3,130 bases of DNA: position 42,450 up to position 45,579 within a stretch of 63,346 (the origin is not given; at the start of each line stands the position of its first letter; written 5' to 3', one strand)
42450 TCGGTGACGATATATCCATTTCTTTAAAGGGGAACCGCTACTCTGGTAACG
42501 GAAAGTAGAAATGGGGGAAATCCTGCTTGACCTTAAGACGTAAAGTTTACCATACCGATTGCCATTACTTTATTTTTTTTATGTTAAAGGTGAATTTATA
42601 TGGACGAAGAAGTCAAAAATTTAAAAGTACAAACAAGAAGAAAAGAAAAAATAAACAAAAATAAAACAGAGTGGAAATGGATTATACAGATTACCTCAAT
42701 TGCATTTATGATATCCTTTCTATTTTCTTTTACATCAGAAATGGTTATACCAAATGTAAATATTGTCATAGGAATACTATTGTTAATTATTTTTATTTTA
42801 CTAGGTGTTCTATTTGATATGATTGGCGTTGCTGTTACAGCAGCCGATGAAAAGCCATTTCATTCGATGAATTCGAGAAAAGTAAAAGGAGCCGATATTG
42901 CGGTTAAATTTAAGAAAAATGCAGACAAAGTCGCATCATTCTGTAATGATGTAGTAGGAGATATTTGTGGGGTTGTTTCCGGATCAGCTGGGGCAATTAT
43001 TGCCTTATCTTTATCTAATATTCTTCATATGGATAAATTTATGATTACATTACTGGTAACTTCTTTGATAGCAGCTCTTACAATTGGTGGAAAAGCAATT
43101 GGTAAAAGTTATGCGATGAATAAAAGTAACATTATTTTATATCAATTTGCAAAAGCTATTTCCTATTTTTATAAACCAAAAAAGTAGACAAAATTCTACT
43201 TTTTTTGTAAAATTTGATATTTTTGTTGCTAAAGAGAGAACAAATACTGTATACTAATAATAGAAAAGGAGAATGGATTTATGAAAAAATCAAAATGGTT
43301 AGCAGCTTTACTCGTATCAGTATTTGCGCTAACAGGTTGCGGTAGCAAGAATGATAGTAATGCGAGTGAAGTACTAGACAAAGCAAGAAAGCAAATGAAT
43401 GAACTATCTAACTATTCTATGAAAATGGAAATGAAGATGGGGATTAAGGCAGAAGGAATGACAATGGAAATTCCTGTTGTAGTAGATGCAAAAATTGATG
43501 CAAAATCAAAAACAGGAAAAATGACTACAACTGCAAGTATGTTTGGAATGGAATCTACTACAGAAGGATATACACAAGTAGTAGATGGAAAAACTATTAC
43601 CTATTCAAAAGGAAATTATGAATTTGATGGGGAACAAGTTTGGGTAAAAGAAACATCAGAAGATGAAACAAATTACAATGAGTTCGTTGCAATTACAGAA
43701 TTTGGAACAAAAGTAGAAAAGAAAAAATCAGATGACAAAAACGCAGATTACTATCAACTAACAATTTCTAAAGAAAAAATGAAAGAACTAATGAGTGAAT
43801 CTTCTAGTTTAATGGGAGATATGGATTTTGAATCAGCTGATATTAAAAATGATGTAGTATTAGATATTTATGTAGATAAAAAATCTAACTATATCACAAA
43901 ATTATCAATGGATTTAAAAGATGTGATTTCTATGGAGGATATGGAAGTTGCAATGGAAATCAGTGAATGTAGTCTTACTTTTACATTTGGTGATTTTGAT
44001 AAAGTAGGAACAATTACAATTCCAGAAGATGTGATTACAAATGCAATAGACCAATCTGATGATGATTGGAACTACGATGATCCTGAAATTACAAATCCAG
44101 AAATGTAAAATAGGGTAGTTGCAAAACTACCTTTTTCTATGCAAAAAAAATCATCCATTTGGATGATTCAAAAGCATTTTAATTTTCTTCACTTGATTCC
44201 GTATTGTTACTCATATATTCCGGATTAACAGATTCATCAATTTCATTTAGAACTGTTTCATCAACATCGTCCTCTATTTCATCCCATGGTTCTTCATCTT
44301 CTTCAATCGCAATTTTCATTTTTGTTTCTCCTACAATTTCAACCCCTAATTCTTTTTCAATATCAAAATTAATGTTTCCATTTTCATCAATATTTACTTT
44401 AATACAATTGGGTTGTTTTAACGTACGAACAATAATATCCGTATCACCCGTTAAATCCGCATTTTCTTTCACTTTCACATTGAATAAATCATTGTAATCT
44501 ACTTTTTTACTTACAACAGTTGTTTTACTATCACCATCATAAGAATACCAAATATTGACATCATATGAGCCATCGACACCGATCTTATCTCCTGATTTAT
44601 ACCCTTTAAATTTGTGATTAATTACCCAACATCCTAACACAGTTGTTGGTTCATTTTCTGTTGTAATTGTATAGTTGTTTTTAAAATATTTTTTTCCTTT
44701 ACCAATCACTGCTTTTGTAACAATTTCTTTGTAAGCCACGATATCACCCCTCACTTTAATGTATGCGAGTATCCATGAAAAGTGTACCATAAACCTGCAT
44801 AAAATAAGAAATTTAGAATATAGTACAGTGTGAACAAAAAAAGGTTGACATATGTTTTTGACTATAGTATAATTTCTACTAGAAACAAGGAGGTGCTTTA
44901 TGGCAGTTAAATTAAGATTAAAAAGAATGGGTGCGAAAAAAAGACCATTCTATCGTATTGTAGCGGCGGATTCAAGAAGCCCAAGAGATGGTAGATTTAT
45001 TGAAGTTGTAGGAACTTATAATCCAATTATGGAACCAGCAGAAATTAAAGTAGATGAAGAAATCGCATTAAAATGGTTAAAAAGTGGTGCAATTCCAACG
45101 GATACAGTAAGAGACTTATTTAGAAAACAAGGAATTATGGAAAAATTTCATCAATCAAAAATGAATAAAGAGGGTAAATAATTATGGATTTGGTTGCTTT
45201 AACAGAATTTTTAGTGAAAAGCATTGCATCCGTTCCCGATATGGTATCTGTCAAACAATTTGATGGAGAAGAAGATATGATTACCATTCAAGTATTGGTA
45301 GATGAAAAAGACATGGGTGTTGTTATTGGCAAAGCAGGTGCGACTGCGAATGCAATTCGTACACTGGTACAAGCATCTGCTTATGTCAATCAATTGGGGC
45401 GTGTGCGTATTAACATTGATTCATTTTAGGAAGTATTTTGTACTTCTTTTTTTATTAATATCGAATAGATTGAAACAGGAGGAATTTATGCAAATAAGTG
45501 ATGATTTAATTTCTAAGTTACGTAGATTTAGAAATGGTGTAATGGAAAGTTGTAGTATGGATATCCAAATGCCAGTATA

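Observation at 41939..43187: About 610-nt GC-rich, ORF-free, highly structured transcript unit followed by a 4-TM protein: an OLE RNA/OapA-like locus, or a new large ncRNA if OLE is refuted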

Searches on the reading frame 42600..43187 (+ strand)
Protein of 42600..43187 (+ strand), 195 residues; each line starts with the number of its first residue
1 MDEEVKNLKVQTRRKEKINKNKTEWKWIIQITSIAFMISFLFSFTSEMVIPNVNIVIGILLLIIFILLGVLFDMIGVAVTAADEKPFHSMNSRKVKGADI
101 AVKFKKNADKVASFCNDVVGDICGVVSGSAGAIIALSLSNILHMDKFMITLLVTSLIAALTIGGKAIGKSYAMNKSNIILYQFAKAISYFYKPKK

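Call 4: search_protein_families(library=pfam, proteins=[window:42600-43187:+], max_evalue=0.01)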
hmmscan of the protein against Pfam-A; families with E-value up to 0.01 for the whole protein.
window:42600-43187:+ (195 aa): 1 family
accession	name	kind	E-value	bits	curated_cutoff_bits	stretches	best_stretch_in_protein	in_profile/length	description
PF01595.25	CNNM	-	0.00017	21.7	28.4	1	61-191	2-128/181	Cyclin M transmembrane N-terminal domain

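Call 5: search_protein_families(library=ncbifam, proteins=[window:42600-43187:+], max_evalue=0.01)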
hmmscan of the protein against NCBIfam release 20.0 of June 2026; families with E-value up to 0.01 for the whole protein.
window:42600-43187:+ (195 aa): 0 families

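Call 8: find_homologous_proteins(query=window:42600-43187:+)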
Query window:42600-43187:+ (195 aa): 7999 proteins with E <= 0.001 among 8000 candidates; the best 120 are listed.
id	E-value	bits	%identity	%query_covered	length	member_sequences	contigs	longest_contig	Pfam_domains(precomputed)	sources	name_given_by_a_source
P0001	1.5e-117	408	100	100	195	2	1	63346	-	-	-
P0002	3.5e-114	397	96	100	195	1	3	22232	-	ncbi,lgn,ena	-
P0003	3.5e-114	397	97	100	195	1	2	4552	-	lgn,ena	-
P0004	6.0e-114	396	96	100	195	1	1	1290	-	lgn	-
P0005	1.7e-113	394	97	100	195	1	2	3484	-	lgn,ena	-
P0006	2.2e-113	394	96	100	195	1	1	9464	PF01595.26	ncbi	-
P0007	2.4e-113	394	97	100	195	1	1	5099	-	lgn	-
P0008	3.6e-112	390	93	100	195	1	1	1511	-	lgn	-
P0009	8.3e-111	386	92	100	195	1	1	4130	-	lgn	-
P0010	3.5e-107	374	90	100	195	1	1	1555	PF01595.26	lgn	-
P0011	3.3e-106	371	91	100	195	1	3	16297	-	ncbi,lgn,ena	-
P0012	3.9e-106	370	87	100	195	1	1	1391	-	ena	-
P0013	1.3e-105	369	89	100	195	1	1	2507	PF01595.26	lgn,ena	-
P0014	3.6e-105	367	87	100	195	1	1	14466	PF01595.26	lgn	-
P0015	2.6e-104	364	88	100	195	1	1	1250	PF01595.26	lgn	-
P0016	3.3e-104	364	87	100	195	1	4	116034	PF01595.26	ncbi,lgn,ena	-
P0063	6.9e-87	308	74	98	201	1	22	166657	-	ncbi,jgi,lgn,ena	-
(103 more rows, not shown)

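Call 14: search_solved_structures(query=window:42600-43187:+, max_evalue=1, show_alignments=2)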
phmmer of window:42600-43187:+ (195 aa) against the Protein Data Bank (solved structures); distinct sequences matched with E-value up to 1: 0.

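Call 23: find_encoding_contigs(protein=P0016, flank=6000, max_places=3)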
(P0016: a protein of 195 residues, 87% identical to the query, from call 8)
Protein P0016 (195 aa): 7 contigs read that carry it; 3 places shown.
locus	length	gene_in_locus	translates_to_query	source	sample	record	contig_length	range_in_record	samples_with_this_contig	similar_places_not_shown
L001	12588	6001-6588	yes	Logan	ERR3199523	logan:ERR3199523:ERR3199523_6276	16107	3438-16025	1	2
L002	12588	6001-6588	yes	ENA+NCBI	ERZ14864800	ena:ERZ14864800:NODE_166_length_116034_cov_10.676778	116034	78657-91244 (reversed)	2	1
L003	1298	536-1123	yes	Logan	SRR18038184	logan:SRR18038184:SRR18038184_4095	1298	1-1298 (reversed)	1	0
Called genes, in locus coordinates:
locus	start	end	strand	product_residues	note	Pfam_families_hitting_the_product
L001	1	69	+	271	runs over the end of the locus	-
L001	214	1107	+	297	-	-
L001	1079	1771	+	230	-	-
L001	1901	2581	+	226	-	PF02463:SMC_N (weak), PF00005:ABC_tran, PF13304:AAA_21 (faint)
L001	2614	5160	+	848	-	PF02687:FtsX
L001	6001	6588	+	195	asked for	PF01595:CNNM (faint)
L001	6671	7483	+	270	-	PF20316:DUF6612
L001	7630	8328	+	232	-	-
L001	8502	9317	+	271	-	-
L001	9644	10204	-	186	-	PF10628:CotE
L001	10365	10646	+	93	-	PF00886:Ribosomal_S16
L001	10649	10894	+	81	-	PF13083:KH_KhpA-B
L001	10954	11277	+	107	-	-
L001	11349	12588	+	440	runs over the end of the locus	PF00144:Beta-lactamase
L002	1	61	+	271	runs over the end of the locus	-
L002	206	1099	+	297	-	-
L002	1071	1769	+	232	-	-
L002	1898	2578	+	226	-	PF02463:SMC_N (weak), PF00005:ABC_tran, PF13304:AAA_21 (faint)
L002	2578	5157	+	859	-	PF12704:MacB_PCD (weak), PF02687:FtsX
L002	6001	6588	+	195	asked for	PF01595:CNNM (faint)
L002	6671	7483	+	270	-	PF20316:DUF6612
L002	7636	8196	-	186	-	PF10628:CotE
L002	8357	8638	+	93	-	PF00886:Ribosomal_S16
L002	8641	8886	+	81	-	PF13083:KH_KhpA-B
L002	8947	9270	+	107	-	-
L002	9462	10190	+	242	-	PF00561:Abhydrolase_1, PF12146:Hydrolase_4, PF12697:Abhydrolase_6, PF00561:Abhydrolase_1 (weak)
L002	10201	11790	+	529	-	PF08245:Mur_ligase_M, PF02875:Mur_ligase_C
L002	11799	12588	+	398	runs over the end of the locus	PF01820:Dala_Dala_lig_N, PF02222:ATP-grasp (weak), PF02786:CPSase_L_D2 (faint), PF07478:Dala_Dala_lig_C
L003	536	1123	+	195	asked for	PF01595:CNNM (faint)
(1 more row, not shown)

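Call 24: find_encoding_contigs(protein=P0063, flank=6000, max_places=3)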
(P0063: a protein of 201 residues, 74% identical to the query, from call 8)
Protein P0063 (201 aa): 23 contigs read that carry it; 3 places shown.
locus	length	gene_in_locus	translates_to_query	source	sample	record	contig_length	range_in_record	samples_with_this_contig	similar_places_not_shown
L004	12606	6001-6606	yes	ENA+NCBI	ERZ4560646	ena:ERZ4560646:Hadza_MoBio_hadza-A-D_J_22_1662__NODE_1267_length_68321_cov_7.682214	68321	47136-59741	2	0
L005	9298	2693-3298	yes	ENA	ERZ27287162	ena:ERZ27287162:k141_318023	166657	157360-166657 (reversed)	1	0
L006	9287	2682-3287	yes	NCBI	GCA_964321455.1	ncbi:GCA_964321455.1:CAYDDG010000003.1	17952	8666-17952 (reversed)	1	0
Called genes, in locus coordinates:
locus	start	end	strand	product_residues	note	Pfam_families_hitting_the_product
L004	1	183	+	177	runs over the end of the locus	PF00300:His_Phos_1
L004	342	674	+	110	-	PF14213:DUF4325 (weak)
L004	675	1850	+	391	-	PF00871:Acetate_kinase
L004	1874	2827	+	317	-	PF01368:DHH, PF02272:DHHA1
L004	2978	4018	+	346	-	PF07963:N_methyl (weak)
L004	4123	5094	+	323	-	PF03116:NQR2_RnfD_RnfE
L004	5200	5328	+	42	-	-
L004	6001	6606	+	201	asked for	-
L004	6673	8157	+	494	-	-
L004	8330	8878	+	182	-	PF10628:CotE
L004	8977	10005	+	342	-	PF07963:N_methyl (weak)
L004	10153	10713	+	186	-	-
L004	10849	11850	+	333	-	PF03444:WHD_HrcA (weak), PF01628:HrcA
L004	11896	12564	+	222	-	PF01025:GrpE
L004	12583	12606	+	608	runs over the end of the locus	PF00012:HSP70, PF06723:MreB_Mbl, PF00012:HSP70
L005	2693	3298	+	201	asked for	-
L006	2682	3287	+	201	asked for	-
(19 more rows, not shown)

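Call 30: search_protein_representatives(protein=window:42600-43187:+)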
Query: 195 residues. Proteins with E-value up to 0.001 (for the whole library): 1170; up to 1e-10: 870; up to 1e-30: 238. The best 150 are listed.
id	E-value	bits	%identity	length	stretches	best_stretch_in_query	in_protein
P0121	2.7e-55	203.1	48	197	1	11-192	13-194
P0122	1.4e-53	197.6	53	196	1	6-191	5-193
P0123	2.3e-53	196.8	50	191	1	1-192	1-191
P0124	6.1e-52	192.2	54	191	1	13-194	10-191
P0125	5.1e-47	176.2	45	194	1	9-193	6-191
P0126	1.3e-46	174.9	47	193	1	13-193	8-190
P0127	5.6e-46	172.8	45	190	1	7-194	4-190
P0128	5.8e-45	169.5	46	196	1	6-189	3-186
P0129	6.1e-45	169.4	47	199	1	14-193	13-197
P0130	1.9e-44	167.8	64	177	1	59-192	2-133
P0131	3.4e-44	167.0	44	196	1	10-194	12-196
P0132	7.4e-44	165.9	46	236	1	13-184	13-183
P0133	5.2e-43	163.1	47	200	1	13-191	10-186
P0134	7.0e-43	162.7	43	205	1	21-190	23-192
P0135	1.9e-42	161.3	45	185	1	18-195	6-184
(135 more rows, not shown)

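Call 32: find_related_loci(query=A2, collection=genome_contigs, flank=5000)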
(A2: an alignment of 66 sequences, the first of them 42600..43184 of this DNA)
Query A2 (195 aa) in genome_contigs; peptide patterns used: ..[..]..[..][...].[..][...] (x = any residue, [..] = any of these).
600 stretches matched a pattern (row limit reached: there are more); 565 encode a relative of the query (tblastn E <= 1e-3); the best 80 are kept; 80 distinct loci.
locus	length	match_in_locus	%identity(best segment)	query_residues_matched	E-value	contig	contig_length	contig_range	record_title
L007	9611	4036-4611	74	4-195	3e-84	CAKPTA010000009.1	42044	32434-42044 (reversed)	MAG: uncultured Bacilli bacterium isolate REFINED_METABAT215_SUBJECT_CONTIGS_1500_ASSEMBLY_K77_MERGED__Pilot_MoBio_Fiber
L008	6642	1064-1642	63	3-195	3e-80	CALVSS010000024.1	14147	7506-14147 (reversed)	MAG: uncultured Bacilli bacterium isolate BRZ_IM__bin73 genome assembly, contig: BRZ_IM__NODE_4341_length_14147_cov_4.69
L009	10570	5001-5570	64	3-192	2e-76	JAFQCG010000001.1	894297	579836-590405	MAG: Bacilli bacterium isolate RGIG1688 Goat_Cecum-2__c145, whole genome shotgun sequence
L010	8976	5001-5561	63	6-192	1e-76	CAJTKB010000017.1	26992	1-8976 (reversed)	MAG TPA_asm: uncultured Bacilli bacterium isolate MGBC103219 genome assembly, contig: MGBC103219.17, whole genome shotgu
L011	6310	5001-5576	60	3-194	1e-75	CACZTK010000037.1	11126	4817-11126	MAG: uncultured Erysipelotrichaceae bacterium isolate RUG12933 genome assembly, contig: RUG12933_asm_37, whole genome sh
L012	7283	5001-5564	60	3-190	1e-71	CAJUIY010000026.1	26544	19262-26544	MAG TPA_asm: uncultured Bacilli bacterium isolate MGBC143456 genome assembly, contig: MGBC143456.26, whole genome shotgu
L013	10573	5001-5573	59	2-192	1e-70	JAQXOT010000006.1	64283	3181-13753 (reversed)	MAG: bacterium isolate SUG1386 k141_2845489, whole genome shotgun sequence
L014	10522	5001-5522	61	19-192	2e-69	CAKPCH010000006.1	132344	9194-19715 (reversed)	MAG: uncultured Bacilli bacterium isolate REFINED_METABAT215_TOP10_CONTIGS_1500_ASSEMBLY_K77_MERGED__Hadza_MoBio_hadza-I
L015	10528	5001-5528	61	20-195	3e-69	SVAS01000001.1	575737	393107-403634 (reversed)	MAG: Bacillota bacterium isolate SIG208 NODE_21_length_575737_cov_13.617184, whole genome shotgun sequence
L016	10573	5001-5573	59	3-193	1e-68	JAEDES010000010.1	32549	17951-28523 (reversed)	MAG: Bacilli bacterium isolate MAG064 NODE_784_length_32549_cov_9.701145, whole genome shotgun sequence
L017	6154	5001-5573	60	4-194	1e-68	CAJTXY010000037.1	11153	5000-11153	MAG TPA_asm: uncultured Bacilli bacterium isolate MGBC119817 genome assembly, contig: MGBC119817.37, whole genome shotgu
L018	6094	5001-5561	62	6-192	3e-68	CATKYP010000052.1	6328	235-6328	MAG TPA_asm: uncultured Bacilli bacterium isolate MGG03511_1680015467 genome assembly, contig: ERR2752428_3677, whole ge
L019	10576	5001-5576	57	1-192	3e-68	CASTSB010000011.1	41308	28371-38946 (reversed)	MAG: uncultured Bacilli bacterium isolate extra-ERR2497919.1_1677795667 genome assembly, contig: NODE_132_length_41308_c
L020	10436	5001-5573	61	2-192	7e-68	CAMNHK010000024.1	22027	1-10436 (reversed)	MAG: uncultured Bacillales bacterium isolate SRR873596_bin.89_metaWRAP_v1.3_MAG genome assembly, contig: NODE.5107_lengt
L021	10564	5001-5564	58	5-192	9e-67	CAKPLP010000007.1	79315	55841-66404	MAG: uncultured Bacilli bacterium isolate REFINED_METABAT215_TOP10_CONTIGS_1500_ASSEMBLY_K77_MERGED__Hadza_MoBio_hadza-E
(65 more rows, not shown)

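Call 48: predict_structure(alignment_id=A4)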
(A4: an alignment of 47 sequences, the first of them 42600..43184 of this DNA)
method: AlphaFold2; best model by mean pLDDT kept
length: 195 residues; sequences in the alignment: 47
mean_pLDDT: 81.1   pTM: 0.71
mean pLDDT of the five models: 81.1, 78.8, 78.1, 77.5, 72.6
residues with pLDDT >= 90: 13; 70-90: 156; 50-70: 24; < 50: 2
segments of 3 or more residues with pLDDT < 50: none
pLDDT, mean of each block of 10 residues (from residue 1): 70 57 74 83 73 74 87 91 86 85 88 87 83 81 83 89 88 88 87 60
secondary structure, 60 per line:
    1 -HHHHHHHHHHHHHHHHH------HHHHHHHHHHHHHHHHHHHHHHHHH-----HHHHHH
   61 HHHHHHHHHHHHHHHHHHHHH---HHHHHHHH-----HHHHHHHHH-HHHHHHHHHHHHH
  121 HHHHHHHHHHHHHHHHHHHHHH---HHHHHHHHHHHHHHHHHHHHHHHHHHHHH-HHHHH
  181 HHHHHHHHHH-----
elements in order: H2-18 H25-49 H55-81 H85-92 H98-106 H108-142 H146-174 H176-190

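Call 54: fold_search(model_id=the predicted structure, library=pdb)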
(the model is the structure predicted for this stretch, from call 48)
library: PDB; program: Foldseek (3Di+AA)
matches with E <= 10: 90; with E <= 0.001: 0
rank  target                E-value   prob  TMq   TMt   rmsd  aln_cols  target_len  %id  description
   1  7m1t_A                2.0e-03  1.00  0.57  0.36   3.1       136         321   20  Crystal structure of an archaeal CNNM, MtCorB, with C-terminal deletion in complex with Mg2+-ATP (released 2021-06-16)
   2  7m1t_B                2.2e-03  1.00  0.57  0.36   3.1       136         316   20  Crystal structure of an archaeal CNNM, MtCorB, with C-terminal deletion in complex with Mg2+-ATP (released 2021-06-16)
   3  7m1u_A                1.7e-02  1.00  0.55  0.36   3.3       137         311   20  Crystal structure of an archaeal CNNM, MtCorB, R235L mutant with C-terminal deletion (released 2021-06-16)
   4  7cff                  6.7e-01  1.00  0.52  0.63   3.0       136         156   12  Structure of the thermostabilized transmembrane domain of the bacterial CNNM/CorC family Mg2+ transporter in complex wit (released 2021-02-24)
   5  7cfg                  7.7e-01  0.98  0.48  0.58   3.8       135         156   11  Structure of the transmembrane domain of the bacterial CNNM/CorC family Mg2+ transporter in complex with Mg2+ (released 2021-02-24)
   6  1krq                  2.3e+00  0.09  0.17  0.19  13.3       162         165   11  CRYSTAL STRUCTURE ANALYSIS OF CAMPYLOBACTER JEJUNI FERRITIN (released 2002-02-06)
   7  9o98_A                2.4e+00  0.06  0.19  0.09  21.7       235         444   11  Cryo-EM structure of CLC-ec1 K131A at pH 7.5 (released 2026-01-07)
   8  2fec_A                2.8e+00  0.07  0.18  0.10  22.2       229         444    9  Structure of the E203Q mutant of the Cl-/H+ exchanger CLC-ec1 from E.Coli (released 2006-01-03)
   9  5u1b_B                2.9e+00  0.10  0.19  0.22  13.9       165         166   13  Ferritin with Gc MtrE loop2 inserted at the N-terminus (released 2017-10-11)
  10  7pmw_A                2.9e+00  0.08  0.22  0.10  13.7       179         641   12  HsPepT1 bound to Ala-Phe in the outward facing occluded conformation (released 2021-10-20)
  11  6v2j                  3.2e+00  0.06  0.18  0.09  23.0       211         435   10  Crystal structure of ClC-ec1 triple mutant (E113Q, E148Q, E203Q) (released 2020-05-20)
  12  2r9h_B                3.6e+00  0.06  0.18  0.09  22.2       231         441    9  Crystal Structure of Q207C Mutant of CLC-ec1 in complex with Fab (released 2007-11-20)
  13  2ht3_B                3.7e+00  0.05  0.18  0.09  21.9       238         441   10  Structure of the Escherichia coli ClC chloride channel Y445L mutant and Fab complex (released 2006-09-19)
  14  8sqq                  3.9e+00  0.06  0.16  0.18  13.6       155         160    8  Crystal Structure of Bacterioferritin (Bfr) from Brucella abortus (Apo Cubic Form 2, F16L mutant) (released 2023-05-17)
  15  8zyv_F                4.3e+00  0.06  0.21  0.19  19.5       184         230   10  Bacterial flagellar sodium-driven stator PomA5PomB2 with 100 mM NaCl (released 2025-01-01)
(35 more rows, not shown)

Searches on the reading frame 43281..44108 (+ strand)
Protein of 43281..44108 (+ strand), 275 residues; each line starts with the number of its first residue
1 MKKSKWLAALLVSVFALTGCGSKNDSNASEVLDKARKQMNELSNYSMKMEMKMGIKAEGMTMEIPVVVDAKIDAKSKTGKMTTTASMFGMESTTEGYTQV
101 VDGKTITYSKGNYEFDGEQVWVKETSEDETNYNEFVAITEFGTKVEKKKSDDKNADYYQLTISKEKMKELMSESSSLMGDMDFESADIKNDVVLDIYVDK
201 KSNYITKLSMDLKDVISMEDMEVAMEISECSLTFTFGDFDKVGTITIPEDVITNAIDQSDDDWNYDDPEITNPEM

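Call 4: search_protein_families(library=pfam, proteins=[window:43281-44108:+], max_evalue=0.01)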
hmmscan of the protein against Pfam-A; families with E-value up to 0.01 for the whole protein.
window:43281-44108:+ (275 aa): 1 family
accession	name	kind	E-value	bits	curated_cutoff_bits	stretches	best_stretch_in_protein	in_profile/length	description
PF20316.5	DUF6612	-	2.6e-08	34.2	23.7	1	28-255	2-236/237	Family of unknown function (DUF6612)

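Call 5: search_protein_families(library=ncbifam, proteins=[window:43281-44108:+], max_evalue=0.01)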
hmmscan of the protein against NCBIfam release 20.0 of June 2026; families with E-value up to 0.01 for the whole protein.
window:43281-44108:+ (275 aa): 4 families
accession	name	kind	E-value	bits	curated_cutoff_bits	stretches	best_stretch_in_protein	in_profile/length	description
NF053579.1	LolA3_fam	equivalog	0.00076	19.1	83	1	1-53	1-52/232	LolA3 family protein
NF047847.2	SS_mature_LptM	equivalog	0.0012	18.9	27.7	1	1-22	1-22/31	LPS translocon maturation chaperone LptM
NF047408.1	SA0632_fam_LP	equivalog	0.0019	17.8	70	1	5-39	3-38/68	SA0632 family lipoprotein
NF012156.1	blaP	exception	0.0045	16.1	660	1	2-57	9-65/307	class A beta-lactamase BlaP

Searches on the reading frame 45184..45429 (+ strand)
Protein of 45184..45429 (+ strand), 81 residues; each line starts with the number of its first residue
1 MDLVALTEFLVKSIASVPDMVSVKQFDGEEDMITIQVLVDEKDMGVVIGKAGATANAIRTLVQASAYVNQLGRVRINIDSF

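Call 4: search_protein_families(library=pfam, proteins=[window:45184-45429:+], max_evalue=0.01)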
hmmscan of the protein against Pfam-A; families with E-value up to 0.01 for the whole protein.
window:45184-45429:+ (81 aa): 3 families
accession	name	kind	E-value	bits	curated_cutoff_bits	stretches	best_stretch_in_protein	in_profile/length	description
PF13083.13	KH_KhpA-B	-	5.2e-16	58.8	32.1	1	8-78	5-73/73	KhpA/KhpB, KH domain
PF07650.23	KH_2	-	0.00014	22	22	1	23-78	15-70/78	KH domain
PF00013.35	KH_1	-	0.00042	20.5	21.5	1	34-64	1-31/66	KH domain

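Call 5: search_protein_families(library=ncbifam, proteins=[window:45184-45429:+], max_evalue=0.01)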
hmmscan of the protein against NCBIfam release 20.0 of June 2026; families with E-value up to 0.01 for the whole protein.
window:45184-45429:+ (81 aa): 5 families
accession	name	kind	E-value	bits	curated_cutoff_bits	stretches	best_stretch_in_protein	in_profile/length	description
NF001748.0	PRK00468.1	equivalog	1.2e-14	54.4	106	1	5-74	3-70/75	KH domain-containing protein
NF002761.0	PRK02821.1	equivalog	1.4e-12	47.4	106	1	7-65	6-63/77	RNA-binding protein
NF002201.0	PRK01064.1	equivalog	3.2e-10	40.3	85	1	8-71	6-68/78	hypothetical protein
NF041568.1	Jag_EloR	equivalog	8.5e-07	29.1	145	1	8-79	64-133/203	RNA-binding cell elongation regulator Jag/EloR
TIGR01952.1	nusA_arch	equivalog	0.0037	17.6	74.35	1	21-65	91-132/141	NusA-like transcription termination signal-binding factor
